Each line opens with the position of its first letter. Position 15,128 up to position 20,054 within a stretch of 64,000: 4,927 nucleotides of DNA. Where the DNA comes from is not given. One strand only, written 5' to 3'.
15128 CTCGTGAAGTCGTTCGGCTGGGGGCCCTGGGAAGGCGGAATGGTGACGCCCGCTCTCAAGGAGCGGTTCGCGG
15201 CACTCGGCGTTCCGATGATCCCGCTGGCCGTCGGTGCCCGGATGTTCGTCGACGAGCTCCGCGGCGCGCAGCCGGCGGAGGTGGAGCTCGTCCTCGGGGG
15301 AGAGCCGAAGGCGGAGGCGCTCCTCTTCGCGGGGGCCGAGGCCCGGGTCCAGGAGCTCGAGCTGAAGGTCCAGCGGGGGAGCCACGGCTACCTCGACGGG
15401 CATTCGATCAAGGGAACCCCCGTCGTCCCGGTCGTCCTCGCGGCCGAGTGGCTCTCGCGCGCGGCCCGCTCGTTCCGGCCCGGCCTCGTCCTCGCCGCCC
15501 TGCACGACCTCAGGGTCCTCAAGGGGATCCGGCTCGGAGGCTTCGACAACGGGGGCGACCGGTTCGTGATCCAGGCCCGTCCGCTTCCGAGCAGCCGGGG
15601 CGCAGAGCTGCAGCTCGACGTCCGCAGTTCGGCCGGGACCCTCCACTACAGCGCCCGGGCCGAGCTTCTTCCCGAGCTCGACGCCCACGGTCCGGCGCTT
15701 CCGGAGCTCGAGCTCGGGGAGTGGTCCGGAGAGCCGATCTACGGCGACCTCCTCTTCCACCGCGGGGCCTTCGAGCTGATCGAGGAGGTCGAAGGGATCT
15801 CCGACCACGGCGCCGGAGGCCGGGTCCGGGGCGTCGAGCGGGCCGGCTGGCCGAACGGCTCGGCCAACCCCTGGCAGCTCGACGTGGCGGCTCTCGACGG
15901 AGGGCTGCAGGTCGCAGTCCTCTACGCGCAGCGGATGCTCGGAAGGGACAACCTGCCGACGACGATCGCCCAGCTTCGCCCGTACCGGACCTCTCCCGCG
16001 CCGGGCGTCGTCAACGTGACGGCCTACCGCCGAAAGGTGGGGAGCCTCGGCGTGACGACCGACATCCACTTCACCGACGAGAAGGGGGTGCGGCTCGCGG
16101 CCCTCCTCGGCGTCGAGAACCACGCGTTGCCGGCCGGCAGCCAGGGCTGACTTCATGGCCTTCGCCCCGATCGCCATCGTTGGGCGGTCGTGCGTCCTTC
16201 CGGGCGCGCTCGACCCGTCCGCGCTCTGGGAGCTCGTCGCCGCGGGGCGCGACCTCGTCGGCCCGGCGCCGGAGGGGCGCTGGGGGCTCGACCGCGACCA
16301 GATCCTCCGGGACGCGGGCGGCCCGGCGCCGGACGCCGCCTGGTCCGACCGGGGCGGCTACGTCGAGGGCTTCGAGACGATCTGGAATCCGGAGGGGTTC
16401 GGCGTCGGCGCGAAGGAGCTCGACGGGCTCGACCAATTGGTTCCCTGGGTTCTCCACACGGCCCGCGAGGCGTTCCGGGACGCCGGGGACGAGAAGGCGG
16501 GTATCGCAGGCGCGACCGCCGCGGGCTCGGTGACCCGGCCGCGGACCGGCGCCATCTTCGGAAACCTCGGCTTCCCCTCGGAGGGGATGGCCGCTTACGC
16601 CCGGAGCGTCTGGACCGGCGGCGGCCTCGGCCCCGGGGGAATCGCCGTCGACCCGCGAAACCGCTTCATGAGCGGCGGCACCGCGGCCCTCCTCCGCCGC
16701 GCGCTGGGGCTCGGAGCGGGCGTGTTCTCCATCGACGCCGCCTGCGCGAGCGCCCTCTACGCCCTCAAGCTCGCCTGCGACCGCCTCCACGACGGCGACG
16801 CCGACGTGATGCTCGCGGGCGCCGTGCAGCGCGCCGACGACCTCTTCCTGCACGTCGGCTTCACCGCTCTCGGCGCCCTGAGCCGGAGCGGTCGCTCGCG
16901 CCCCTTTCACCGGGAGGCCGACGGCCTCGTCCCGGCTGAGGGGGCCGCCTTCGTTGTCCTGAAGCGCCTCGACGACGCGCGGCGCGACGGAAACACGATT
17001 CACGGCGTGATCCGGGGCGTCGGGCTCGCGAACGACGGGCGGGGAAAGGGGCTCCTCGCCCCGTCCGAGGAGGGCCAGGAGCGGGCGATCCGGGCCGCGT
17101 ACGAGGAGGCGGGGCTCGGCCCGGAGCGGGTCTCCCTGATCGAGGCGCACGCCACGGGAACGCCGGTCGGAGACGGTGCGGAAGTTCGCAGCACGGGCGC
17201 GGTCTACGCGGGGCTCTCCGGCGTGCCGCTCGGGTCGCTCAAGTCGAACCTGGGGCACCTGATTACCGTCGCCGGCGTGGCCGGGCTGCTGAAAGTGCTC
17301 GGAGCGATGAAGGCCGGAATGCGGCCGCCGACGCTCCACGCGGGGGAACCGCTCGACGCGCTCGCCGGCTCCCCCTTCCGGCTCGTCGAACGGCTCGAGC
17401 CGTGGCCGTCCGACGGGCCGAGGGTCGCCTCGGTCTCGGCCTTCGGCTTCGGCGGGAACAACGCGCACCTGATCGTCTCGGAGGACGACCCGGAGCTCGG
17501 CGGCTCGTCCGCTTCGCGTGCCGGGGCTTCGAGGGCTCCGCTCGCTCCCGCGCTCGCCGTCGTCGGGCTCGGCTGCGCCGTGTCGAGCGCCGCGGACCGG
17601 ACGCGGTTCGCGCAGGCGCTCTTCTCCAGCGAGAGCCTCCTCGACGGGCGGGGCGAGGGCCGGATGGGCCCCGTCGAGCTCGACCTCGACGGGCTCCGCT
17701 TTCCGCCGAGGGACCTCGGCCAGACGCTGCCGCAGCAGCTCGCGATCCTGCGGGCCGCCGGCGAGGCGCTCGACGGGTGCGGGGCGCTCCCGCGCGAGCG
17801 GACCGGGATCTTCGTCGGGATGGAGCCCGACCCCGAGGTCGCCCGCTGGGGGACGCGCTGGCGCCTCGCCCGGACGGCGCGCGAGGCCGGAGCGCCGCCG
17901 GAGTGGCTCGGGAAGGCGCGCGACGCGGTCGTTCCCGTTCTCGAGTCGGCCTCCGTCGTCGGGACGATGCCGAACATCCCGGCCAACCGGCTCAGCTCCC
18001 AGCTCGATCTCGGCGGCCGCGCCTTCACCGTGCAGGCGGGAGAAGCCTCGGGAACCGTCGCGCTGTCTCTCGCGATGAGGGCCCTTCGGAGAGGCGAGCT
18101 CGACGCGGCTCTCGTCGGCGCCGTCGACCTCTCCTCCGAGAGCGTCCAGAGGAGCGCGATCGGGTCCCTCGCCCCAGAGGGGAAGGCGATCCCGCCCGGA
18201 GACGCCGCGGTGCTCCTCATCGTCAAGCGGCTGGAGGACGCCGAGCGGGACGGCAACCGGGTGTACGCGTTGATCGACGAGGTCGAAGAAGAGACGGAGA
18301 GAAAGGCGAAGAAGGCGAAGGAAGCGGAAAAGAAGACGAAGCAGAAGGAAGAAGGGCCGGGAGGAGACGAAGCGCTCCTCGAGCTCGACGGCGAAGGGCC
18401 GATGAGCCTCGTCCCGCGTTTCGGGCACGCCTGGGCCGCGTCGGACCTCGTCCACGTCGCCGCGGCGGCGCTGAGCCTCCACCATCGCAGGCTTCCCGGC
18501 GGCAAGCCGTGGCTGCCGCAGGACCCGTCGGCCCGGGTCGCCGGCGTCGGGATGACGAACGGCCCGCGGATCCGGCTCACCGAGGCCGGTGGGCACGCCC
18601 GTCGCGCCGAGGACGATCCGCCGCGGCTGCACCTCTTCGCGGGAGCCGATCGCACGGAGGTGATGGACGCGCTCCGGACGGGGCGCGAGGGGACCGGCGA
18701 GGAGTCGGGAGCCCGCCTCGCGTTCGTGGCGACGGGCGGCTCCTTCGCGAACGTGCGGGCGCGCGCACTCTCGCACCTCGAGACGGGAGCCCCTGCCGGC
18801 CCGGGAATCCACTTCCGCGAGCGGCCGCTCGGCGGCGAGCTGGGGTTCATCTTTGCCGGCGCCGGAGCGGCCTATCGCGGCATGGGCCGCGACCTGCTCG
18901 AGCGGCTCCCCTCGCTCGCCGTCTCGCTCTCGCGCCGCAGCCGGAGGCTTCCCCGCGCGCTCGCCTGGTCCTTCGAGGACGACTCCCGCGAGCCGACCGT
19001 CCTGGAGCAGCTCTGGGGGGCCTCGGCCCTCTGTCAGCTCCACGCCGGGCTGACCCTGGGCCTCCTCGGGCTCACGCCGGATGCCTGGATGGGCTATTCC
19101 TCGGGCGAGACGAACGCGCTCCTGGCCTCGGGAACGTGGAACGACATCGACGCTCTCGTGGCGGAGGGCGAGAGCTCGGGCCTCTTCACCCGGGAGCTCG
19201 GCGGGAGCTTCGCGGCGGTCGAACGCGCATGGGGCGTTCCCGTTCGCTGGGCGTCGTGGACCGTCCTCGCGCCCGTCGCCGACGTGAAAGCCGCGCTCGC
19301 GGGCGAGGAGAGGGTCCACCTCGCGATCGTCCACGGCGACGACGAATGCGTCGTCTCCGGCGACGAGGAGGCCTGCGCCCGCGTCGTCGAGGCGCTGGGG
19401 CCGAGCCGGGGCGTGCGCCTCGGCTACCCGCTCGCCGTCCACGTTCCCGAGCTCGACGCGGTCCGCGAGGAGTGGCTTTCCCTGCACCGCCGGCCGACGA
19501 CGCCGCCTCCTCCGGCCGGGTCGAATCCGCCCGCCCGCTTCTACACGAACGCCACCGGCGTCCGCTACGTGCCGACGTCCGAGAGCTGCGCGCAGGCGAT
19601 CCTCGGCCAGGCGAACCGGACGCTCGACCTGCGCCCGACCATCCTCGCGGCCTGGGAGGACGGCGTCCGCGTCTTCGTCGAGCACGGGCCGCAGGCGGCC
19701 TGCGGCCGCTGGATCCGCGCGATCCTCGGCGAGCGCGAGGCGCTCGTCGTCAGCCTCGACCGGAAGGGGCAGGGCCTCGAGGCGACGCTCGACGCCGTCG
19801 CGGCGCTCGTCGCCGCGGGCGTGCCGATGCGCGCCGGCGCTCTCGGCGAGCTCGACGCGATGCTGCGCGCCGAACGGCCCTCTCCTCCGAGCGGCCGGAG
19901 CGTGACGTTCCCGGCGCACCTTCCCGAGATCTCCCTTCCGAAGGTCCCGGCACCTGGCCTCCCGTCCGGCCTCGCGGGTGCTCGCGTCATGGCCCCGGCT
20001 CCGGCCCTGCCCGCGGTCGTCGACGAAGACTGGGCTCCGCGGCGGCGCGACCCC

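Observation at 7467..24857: Complete myxobacterial-architecture PUFA/secondary-lipid synthase cluster with only two ACPs and a C-terminal AGPAT fusion, in a genome that otherwise looks acidobacterial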

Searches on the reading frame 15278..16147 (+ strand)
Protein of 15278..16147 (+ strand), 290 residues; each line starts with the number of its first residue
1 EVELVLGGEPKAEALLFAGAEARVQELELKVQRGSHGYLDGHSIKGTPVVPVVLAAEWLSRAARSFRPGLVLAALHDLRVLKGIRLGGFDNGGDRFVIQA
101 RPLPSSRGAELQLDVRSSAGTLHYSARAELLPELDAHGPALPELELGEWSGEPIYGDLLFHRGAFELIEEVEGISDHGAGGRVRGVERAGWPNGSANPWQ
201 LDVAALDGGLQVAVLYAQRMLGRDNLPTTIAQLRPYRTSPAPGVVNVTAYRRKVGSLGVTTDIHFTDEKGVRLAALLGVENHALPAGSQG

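Call 43: search_protein_families(library=pfam, proteins=[window:15278-16147:+], max_evalue=0.01)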
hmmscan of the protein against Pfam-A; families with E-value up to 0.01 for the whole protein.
window:15278-16147:+ (290 aa): 2 families
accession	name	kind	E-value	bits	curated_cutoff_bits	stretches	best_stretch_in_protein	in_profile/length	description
PF14765.12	PS-DH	-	0.00024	21.1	23.7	1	163-287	35-162/166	Polyketide synthase dehydratase N-terminal domain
PF21089.3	PKS_DH_N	-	0.0018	18.6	27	1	30-84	21-74/103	Polyketide synthase dehydratase domain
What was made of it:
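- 15365..16138 (+): PfaA PKS-type DH domain (aa 1860-2117). Pfam PS-DH and PKS_DH_N hits just below threshold (call 43).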

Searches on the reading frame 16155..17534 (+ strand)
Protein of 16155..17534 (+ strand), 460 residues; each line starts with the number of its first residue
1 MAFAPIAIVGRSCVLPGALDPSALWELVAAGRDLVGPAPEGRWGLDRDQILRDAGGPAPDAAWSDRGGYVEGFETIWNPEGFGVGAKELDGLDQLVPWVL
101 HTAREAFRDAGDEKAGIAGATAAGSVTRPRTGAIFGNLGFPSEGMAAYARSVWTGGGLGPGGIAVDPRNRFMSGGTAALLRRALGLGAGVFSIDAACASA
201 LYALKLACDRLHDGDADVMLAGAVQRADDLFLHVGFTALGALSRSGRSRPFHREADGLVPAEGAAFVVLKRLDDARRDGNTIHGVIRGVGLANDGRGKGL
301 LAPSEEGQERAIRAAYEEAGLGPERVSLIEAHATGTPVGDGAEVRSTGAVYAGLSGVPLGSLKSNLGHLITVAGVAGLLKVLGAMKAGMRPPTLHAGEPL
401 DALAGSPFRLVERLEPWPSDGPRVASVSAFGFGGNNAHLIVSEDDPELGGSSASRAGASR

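Call 42: search_protein_families(library=pfam, proteins=[window:16155-17534:+], max_evalue=0.01)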
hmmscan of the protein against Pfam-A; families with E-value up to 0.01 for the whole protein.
window:16155-17534:+ (460 aa): 3 families
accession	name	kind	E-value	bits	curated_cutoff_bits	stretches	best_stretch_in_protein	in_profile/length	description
PF00109.32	ketoacyl-synt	-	6.1e-43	147.7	20.8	1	5-275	3-252/252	Beta-ketoacyl synthase, N-terminal domain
PF02801.28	Ketoacyl-synt_C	-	4.6e-32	111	20.8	1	283-396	1-118/119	Beta-ketoacyl synthase, C-terminal domain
PF16197.11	KAsynt_C_assoc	-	7.4e-07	30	33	1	400-445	5-47/111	Ketoacyl-synthetase C-terminal extension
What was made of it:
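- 16167..17489 (+): Pfa3 KS domain (aa 5-445). Pfam ketoacyl-synt 6e-43 and Ketoacyl-synt_C 5e-32 (call 42).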

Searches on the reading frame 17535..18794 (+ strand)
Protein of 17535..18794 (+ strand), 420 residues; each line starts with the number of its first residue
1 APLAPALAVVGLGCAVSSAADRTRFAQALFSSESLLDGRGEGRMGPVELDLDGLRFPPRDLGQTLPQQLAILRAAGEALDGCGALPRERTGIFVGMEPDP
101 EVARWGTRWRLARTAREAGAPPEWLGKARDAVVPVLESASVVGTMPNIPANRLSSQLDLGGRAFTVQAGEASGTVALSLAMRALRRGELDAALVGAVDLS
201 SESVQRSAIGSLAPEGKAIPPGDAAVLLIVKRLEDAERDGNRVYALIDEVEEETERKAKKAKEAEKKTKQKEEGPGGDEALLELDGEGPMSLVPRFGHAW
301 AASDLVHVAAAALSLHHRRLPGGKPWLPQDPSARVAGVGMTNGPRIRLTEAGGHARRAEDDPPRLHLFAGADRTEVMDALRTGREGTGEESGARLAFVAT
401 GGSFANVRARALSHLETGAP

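Call 42: search_protein_families(library=pfam, proteins=[window:17535-18794:+], max_evalue=0.01)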
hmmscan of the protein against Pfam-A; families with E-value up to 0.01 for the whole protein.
window:17535-18794:+ (420 aa): 1 family
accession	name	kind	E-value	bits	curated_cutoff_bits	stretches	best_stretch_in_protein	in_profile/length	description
PF00109.32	ketoacyl-synt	-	8.8e-22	78.4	20.8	1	49-205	71-209/252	Beta-ketoacyl synthase, N-terminal domain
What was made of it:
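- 17679..18149 (+): Chain-length-factor domain (KS-like, aa 509-665 matched; no active-site Cys). Pfam ketoacyl-synt 8.8e-22 on segment 2 (call 42).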

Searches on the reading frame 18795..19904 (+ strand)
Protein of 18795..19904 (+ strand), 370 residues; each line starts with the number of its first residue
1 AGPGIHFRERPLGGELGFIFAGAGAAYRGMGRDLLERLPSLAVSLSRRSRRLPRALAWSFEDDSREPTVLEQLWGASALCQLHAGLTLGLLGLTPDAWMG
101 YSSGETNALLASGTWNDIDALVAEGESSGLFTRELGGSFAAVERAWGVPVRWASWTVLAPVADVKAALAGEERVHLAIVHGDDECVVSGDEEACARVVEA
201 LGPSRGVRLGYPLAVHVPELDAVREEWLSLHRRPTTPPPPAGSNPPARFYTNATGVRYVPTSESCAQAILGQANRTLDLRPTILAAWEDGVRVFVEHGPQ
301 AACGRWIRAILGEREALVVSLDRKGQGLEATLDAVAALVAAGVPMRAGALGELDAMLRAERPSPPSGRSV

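Call 42: search_protein_families(library=pfam, proteins=[window:18795-19904:+], max_evalue=0.01)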
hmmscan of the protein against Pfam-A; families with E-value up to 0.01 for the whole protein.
window:18795-19904:+ (370 aa): 1 family
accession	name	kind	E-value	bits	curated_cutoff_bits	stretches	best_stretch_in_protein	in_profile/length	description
PF00698.26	Acyl_transf_1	-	7.4e-13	49.1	32.7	1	18-307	2-275/319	Acyl transferase domain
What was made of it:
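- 18846..19715 (+): Pfa3 AT domain, PfaB-like (aa 898-1187). Pfam Acyl_transf_1 7e-13 (call 42).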
